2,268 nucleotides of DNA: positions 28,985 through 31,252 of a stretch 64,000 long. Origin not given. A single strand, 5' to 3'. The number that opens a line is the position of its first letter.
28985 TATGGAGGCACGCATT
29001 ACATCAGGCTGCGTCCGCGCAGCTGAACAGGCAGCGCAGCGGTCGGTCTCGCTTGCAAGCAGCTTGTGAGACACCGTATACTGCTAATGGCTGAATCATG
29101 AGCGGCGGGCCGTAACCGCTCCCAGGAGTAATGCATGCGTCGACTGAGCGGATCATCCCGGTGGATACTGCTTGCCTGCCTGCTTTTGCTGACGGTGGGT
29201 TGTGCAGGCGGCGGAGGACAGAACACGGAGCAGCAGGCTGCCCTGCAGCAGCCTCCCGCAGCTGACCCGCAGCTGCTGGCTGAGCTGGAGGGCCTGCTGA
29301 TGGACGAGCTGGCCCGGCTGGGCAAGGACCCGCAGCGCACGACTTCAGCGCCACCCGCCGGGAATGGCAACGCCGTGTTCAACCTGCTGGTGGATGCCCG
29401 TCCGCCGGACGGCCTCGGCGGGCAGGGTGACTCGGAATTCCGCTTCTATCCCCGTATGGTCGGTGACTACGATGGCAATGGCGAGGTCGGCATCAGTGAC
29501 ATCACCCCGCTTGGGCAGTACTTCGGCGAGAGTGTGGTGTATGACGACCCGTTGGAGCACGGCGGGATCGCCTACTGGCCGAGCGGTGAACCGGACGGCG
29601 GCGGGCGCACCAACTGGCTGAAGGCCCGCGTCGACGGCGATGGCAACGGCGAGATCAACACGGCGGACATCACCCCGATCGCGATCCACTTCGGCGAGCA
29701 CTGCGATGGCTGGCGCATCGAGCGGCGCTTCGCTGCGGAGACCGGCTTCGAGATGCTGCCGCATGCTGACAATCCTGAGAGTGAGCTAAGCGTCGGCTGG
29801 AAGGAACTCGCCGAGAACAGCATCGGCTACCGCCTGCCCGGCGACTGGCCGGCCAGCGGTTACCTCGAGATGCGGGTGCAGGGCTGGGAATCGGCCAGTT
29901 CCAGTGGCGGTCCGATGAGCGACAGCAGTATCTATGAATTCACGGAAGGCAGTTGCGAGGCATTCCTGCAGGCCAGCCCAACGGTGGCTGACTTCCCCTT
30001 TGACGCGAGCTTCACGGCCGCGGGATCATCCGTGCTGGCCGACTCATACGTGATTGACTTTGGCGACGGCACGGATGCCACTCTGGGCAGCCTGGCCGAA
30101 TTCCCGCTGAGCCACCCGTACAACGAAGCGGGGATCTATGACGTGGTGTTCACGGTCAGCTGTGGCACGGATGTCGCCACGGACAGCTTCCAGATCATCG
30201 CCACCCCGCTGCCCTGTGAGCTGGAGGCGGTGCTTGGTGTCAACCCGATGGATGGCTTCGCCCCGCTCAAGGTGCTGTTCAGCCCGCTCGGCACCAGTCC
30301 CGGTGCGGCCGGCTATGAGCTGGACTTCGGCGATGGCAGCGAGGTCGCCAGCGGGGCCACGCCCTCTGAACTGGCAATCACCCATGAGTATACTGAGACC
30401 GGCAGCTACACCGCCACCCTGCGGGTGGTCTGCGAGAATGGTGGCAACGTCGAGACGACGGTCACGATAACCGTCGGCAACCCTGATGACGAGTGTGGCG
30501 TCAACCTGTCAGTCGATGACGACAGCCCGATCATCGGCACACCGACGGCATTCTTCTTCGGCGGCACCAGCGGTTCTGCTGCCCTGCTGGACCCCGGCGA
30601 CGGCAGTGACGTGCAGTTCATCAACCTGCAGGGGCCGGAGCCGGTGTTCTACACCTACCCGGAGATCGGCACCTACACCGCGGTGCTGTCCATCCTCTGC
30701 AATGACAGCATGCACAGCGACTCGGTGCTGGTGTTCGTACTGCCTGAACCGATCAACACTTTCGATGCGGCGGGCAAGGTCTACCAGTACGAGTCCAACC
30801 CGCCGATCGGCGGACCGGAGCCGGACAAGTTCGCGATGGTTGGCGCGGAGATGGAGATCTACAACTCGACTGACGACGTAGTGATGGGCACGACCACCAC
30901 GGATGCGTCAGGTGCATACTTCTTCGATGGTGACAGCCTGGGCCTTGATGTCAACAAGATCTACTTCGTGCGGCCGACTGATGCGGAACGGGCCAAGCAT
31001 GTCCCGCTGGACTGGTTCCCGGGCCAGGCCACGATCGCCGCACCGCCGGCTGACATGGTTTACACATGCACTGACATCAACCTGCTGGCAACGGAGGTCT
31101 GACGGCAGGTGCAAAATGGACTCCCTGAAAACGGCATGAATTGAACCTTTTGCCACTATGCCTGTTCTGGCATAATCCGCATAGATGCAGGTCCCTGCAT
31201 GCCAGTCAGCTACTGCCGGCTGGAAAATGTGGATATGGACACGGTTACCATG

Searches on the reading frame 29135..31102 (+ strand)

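Call 83: search_protein_families(library=pfam, proteins=[window:29135-31102:+], max_evalue=0.00001)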
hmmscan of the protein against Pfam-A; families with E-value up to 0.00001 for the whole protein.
window:29135-31102:+ (655 aa): 2 families
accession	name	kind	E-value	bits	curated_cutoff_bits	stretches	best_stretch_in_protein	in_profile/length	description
PF18911.6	PKD_4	-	2.5e-19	69.6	27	2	391-447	34-85/85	PKD domain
PF00801.26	PKD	-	1.5e-13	51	23.5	1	380-447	17-80/80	PKD domain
